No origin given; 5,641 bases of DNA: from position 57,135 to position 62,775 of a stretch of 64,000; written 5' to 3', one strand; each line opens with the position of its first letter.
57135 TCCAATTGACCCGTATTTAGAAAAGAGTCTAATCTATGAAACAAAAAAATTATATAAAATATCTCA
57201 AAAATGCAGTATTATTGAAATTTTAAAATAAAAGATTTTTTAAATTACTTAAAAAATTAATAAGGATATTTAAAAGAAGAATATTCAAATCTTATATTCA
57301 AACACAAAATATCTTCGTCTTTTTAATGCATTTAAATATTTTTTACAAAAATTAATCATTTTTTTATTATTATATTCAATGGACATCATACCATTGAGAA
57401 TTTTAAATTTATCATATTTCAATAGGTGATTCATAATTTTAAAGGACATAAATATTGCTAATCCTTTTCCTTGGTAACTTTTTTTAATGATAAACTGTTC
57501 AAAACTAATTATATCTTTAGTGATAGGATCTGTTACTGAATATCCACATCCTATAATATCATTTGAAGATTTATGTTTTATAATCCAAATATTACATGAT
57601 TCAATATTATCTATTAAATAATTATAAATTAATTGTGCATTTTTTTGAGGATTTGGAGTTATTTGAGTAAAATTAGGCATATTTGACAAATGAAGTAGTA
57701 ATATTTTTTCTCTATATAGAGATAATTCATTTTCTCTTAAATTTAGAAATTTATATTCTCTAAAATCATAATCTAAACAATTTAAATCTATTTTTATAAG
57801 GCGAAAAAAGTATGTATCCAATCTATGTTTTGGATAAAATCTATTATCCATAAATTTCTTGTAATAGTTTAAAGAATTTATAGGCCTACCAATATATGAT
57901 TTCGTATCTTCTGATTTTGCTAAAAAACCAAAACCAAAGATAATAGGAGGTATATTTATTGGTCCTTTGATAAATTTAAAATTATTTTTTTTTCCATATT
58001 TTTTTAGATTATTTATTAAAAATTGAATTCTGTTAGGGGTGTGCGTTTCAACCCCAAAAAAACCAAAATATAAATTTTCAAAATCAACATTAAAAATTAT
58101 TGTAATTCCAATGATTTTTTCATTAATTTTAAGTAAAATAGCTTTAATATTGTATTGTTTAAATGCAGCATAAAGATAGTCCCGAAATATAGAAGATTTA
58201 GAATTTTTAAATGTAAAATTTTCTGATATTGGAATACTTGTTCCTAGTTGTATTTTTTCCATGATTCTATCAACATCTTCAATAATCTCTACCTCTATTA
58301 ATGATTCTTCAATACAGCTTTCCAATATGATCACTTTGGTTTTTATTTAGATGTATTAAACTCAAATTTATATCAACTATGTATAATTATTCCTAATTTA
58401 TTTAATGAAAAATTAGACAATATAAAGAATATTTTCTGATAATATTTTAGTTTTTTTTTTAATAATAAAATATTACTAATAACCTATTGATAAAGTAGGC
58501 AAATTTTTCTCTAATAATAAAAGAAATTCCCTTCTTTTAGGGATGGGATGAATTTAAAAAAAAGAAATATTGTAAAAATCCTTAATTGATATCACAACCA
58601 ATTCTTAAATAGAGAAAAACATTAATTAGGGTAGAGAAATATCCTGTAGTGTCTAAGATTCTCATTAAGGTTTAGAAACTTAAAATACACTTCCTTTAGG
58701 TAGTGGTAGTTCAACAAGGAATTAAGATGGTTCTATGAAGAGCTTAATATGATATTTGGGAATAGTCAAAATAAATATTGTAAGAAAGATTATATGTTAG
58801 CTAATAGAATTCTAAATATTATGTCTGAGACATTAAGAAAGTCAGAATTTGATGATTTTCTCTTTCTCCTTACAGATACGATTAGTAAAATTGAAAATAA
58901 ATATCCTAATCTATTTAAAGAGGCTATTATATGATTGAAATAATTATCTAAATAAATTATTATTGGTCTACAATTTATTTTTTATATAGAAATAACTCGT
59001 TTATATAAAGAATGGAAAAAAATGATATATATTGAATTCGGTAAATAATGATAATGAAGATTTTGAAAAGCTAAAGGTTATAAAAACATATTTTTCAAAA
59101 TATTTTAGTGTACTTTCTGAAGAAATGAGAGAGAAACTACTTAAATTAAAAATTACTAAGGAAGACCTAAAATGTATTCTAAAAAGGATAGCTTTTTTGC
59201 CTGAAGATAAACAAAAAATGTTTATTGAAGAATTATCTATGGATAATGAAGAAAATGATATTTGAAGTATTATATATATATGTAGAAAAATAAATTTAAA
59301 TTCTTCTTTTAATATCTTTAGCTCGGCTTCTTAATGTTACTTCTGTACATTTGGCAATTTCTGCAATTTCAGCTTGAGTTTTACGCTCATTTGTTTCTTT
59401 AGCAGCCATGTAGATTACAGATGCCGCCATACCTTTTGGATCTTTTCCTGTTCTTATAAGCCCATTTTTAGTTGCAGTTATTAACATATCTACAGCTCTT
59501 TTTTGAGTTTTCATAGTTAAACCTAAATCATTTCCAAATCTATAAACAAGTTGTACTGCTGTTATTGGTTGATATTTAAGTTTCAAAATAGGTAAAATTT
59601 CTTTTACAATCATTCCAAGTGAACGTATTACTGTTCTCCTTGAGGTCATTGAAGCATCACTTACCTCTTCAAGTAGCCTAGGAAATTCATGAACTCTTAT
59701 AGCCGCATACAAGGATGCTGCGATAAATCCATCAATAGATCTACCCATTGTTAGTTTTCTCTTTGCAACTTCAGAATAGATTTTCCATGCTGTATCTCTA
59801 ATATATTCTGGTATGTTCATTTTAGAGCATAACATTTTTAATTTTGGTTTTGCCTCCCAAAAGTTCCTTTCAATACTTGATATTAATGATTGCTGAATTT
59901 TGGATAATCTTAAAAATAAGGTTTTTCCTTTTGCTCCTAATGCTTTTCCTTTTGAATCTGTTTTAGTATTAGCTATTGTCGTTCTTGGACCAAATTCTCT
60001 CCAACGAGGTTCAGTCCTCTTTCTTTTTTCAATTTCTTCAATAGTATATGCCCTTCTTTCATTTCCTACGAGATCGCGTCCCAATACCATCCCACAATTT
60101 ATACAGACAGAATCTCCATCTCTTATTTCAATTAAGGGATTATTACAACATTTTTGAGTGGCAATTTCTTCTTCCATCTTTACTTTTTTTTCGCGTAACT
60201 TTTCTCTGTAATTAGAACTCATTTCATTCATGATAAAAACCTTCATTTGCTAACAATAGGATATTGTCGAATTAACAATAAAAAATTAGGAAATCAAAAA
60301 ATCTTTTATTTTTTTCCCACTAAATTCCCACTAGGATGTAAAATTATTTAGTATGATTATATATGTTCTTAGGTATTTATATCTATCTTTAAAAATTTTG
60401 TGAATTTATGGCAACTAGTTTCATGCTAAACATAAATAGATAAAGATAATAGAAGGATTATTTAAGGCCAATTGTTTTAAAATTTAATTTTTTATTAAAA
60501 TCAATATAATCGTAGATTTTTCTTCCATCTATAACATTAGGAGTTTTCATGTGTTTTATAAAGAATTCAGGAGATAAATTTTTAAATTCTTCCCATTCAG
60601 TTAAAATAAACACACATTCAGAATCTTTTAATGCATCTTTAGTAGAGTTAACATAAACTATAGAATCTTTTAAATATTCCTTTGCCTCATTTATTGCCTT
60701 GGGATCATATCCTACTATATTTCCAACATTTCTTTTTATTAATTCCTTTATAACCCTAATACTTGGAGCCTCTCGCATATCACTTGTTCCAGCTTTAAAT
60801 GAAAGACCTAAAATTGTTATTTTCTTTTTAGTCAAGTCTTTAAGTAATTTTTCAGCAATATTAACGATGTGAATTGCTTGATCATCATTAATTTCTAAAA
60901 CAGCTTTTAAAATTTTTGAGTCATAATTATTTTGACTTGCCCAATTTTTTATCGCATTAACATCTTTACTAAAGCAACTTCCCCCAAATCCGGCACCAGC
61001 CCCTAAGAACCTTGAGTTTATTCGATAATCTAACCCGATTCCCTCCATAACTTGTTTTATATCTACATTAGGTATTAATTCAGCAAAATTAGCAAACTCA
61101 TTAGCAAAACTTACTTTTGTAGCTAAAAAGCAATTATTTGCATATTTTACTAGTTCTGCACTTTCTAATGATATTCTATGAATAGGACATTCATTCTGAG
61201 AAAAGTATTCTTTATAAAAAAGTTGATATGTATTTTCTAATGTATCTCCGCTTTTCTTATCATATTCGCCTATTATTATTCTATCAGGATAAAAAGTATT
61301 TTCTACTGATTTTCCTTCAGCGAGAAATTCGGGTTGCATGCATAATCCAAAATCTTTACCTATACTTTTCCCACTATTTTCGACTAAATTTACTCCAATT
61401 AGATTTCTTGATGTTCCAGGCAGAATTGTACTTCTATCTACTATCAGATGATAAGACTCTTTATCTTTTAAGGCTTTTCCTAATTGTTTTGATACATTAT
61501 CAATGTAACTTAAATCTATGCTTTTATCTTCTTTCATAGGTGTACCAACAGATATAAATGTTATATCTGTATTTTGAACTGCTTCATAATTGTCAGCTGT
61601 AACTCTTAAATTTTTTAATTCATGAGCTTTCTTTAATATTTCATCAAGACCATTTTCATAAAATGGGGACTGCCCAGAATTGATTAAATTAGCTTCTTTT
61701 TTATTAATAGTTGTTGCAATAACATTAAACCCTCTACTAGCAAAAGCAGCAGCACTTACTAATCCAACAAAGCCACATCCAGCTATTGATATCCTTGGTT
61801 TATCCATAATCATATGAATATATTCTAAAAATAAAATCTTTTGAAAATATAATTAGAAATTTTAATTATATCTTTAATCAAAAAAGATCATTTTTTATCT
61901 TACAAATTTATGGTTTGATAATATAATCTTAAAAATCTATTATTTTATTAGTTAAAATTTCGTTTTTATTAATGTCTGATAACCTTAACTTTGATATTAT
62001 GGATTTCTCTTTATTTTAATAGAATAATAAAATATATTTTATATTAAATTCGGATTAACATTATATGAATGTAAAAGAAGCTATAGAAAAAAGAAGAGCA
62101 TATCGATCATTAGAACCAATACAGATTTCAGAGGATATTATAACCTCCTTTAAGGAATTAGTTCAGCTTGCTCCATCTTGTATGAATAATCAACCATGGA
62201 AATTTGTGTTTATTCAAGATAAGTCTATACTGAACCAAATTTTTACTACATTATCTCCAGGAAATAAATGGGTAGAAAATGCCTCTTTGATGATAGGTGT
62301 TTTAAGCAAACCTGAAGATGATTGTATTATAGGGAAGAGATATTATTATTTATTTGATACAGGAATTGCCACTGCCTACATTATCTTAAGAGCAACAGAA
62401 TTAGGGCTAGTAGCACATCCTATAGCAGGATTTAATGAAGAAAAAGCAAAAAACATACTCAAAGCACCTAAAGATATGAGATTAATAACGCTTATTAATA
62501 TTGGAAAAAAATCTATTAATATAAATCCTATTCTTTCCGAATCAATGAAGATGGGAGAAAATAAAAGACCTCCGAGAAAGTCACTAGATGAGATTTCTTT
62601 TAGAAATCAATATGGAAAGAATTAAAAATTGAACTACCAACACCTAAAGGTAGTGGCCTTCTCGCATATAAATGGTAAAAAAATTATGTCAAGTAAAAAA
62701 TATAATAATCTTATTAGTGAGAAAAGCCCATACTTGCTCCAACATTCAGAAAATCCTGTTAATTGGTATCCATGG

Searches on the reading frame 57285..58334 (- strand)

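Call 13: search_protein_families(library=pfam, proteins=[window:57285-58334:-])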
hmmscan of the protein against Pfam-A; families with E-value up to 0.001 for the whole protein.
window:57285-58334:- (349 aa): 1 family
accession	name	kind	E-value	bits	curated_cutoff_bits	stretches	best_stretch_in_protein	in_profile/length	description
PF00583.31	Acetyltransf_1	-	0.00036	21.2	20.7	0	229-332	17-113/116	Acetyltransferase (GNAT) family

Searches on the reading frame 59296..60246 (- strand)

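Call 13: search_protein_families(library=pfam, proteins=[window:59296-60246:-])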
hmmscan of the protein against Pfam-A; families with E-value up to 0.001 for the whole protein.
window:59296-60246:- (316 aa): 2 families
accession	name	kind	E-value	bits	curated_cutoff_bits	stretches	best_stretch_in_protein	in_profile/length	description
PF00382.24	TFIIB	-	4.6e-33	113.5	23.6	2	127-213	3-89/92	Transcription factor TFIIB repeat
PF01857.25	RB_B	-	8.6e-05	22.9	26.9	1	133-189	14-72/144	Retinoblastoma-associated protein B domain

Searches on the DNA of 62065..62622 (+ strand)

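Call 77: search_with_rna_model(model_id=R1, sources=[L108, L109, L110], filters=off, max_evalue=1)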
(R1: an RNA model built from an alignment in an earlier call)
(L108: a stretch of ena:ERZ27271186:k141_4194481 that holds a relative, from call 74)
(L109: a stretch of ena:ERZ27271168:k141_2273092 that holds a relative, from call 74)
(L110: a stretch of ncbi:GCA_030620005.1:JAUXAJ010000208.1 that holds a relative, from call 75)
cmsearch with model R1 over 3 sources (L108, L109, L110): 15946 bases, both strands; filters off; matches with E-value up to 1: 2.
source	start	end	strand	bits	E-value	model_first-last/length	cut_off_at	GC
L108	4842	4857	+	11.5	0.74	1-40/40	no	0.25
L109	4842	4857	+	11.5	0.74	1-40/40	no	0.25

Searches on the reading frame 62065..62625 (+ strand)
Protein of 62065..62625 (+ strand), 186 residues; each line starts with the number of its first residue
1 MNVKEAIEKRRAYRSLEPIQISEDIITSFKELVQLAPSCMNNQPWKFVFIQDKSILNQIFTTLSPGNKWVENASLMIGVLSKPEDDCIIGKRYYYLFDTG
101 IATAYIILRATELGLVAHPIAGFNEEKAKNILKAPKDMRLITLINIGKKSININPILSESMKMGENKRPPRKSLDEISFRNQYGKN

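Call 13: search_protein_families(library=pfam, proteins=[window:62065-62625:+])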
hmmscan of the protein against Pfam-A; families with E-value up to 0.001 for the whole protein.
window:62065-62625:+ (186 aa): 2 families
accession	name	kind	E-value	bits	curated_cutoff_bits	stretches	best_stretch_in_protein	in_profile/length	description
PF00881.29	Nitroreductase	-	1e-14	55.5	23.5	2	7-59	1-53/167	Nitroreductase family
PF14512.11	TM1586_NiRdase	-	1.7e-08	34.8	27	0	31-56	165-190/215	Putative TM nitroreductase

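Call 19: find_encoding_contigs(protein=window:62065-62622:+, flank=10000, max_places=10)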
Protein seq(186 aa) (186 aa): 3 contigs read that carry it; 3 places shown.
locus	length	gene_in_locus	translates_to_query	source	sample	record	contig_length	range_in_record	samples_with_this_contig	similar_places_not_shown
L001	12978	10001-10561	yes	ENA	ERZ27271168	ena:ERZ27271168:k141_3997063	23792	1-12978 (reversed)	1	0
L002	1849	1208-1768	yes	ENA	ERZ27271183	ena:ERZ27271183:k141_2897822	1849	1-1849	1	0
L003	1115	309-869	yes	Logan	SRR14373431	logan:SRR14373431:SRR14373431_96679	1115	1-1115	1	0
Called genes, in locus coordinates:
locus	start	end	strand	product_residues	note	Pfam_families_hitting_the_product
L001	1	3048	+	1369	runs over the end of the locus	PF13426:PAS_9 (weak), PF08448:PAS_4 (weak), PF00989:PAS, PF13426:PAS_9, PF08447:PAS_3, PF13185:GAF_2, PF00512:HisKA, PF02518:HATPase_c, +6 more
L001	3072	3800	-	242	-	-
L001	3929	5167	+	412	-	-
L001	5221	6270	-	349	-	-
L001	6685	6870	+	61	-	-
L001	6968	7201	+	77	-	-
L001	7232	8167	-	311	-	PF00382:TFIIB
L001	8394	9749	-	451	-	PF03721:UDPG_MGDP_dh_N, PF03807:F420_oxidored (faint), PF00984:UDPG_MGDP_dh, PF03720:UDPG_MGDP_dh_C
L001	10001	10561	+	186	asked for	PF14512:TM1586_NiRdase (faint), PF00881:Nitroreductase (weak)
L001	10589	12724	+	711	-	PF03190:Thioredox_DsbH, PF13899:Thioredoxin_7, PF03663:Glyco_hydro_76 (faint), PF07470:Glyco_hydro_88 (faint), PF01532:Glyco_hydro_47 (faint)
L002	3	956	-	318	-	?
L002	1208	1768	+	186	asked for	PF14512:TM1586_NiRdase (faint), PF00881:Nitroreductase (weak)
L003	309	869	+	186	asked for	PF14512:TM1586_NiRdase (faint), PF00881:Nitroreductase (weak)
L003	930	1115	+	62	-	?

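Call 73: find_homologous_proteins(query=window:62065-62622:+, max_evalue=1e-40)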
Query seq(186 aa) (186 aa): 4865 proteins with E <= 1e-40 among 5177 candidates; the best 120 are listed.
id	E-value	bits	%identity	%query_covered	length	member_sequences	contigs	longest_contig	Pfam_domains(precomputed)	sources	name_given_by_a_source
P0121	9.5e-118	408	100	100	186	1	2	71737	PF00881.30,PF14512.12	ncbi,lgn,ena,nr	ncbi:MAG: nitroreductase family protein [Candidatus Lokiarchaeota archaeon]|nr:nitroreductase family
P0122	8.2e-90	317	76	100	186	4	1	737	PF00881.30,PF14512.12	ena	-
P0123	6.5e-86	304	72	100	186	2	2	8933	PF00881.30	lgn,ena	-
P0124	6.0e-83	295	69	100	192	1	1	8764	PF00881.30,PF14512.12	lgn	-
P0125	5.3e-81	288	70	98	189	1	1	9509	PF00881.30,PF14512.12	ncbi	-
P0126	3.1e-80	286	68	98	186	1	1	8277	PF00881.30,PF14512.12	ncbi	ncbi:MAG: nitroreductase family protein [Promethearchaeota archaeon]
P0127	3.2e-80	286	68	99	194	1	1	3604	PF00881.30,PF14512.12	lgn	-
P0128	6.7e-80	285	69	100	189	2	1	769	PF00881.30,PF14512.12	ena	-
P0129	7.5e-80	285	70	98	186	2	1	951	PF00881.30,PF14512.12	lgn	-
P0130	1.2e-79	284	68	99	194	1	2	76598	PF00881.30,PF14512.12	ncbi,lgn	-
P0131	1.6e-79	284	67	100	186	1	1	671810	PF00881.30,PF14512.12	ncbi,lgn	-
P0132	1.7e-79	283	68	98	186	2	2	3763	PF00881.30,PF14512.12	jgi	-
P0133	1.9e-79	283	67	100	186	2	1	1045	PF00881.30,PF14512.12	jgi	jgi:nitroreductase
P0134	4.2e-79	282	67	100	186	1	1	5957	PF00881.30,PF14512.12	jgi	jgi:nitroreductase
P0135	4.4e-79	282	68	98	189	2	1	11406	PF00881.30,PF14512.12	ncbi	-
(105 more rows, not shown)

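Call 74: find_encoding_contigs(protein=P0123, flank=2500, max_places=2)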
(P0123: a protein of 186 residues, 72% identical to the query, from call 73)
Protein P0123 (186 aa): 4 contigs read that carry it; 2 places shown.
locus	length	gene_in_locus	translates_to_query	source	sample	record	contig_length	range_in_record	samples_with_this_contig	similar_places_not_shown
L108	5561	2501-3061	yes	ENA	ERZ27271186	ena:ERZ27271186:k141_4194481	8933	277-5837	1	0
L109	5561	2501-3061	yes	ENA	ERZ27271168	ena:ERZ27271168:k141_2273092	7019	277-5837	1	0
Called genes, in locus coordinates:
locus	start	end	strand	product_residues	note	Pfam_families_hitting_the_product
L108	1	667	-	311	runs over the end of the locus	PF00382:TFIIB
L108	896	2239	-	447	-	PF03721:UDPG_MGDP_dh_N, PF00984:UDPG_MGDP_dh, PF03720:UDPG_MGDP_dh_C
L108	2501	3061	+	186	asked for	PF00881:Nitroreductase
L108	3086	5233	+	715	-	PF03190:Thioredox_DsbH, PF13899:Thioredoxin_7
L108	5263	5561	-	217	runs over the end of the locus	-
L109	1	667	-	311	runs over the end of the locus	PF00382:TFIIB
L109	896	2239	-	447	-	PF03721:UDPG_MGDP_dh_N, PF00984:UDPG_MGDP_dh, PF03720:UDPG_MGDP_dh_C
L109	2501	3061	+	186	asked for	PF00881:Nitroreductase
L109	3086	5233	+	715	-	PF03190:Thioredox_DsbH, PF13899:Thioredoxin_7, PF07470:Glyco_hydro_88 (faint)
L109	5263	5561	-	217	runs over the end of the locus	-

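Call 75: find_encoding_contigs(protein=P0125, flank=2500, max_places=2)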
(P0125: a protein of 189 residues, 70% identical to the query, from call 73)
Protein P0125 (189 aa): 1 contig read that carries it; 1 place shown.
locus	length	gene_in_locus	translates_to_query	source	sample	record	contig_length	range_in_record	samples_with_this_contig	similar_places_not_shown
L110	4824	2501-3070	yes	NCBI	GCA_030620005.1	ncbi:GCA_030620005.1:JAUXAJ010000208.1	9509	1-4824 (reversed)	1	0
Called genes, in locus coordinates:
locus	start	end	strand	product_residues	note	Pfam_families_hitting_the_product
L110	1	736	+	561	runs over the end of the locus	PF01558:POR, PF01855:POR_N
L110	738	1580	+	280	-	PF02775:TPP_enzyme_C, PF12367:PFO_beta_C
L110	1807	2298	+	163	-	PF00578:AhpC-TSA, PF08534:Redoxin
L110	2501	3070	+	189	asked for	PF14512:TM1586_NiRdase (weak), PF00881:Nitroreductase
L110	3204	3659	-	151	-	PF13247:Fer4_11, PF12838:Fer4_7 (weak)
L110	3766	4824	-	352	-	?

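Call 84: list_cluster_members(proteins=[P0266, P0265, P0121, P0257, P0263])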
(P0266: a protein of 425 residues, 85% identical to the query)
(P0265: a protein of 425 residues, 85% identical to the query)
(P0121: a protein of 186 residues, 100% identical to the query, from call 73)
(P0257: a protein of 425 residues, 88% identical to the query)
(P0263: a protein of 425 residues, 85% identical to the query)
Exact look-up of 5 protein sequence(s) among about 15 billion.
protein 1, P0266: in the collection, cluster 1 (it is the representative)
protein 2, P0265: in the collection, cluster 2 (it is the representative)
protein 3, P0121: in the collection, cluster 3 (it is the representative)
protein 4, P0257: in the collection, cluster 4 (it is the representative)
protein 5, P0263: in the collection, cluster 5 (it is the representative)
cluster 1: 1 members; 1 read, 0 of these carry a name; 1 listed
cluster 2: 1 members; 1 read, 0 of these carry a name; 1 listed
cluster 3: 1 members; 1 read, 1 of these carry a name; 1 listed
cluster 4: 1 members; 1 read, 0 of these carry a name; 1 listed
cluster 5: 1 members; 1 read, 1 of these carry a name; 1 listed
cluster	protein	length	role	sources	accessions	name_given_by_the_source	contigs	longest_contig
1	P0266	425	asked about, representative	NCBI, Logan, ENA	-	-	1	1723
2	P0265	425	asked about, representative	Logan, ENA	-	-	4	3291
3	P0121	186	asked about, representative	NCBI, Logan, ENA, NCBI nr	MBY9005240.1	MAG: nitroreductase family protein [Candidatus Lokiarchaeota archaeon] | nitroreductase family protein [Candidatus Lokiarchaeota archaeon]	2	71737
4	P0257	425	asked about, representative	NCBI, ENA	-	-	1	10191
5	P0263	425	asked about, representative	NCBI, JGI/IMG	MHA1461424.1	MAG: RNA-guided endonuclease TnpB family protein [Promethearchaeota archaeon]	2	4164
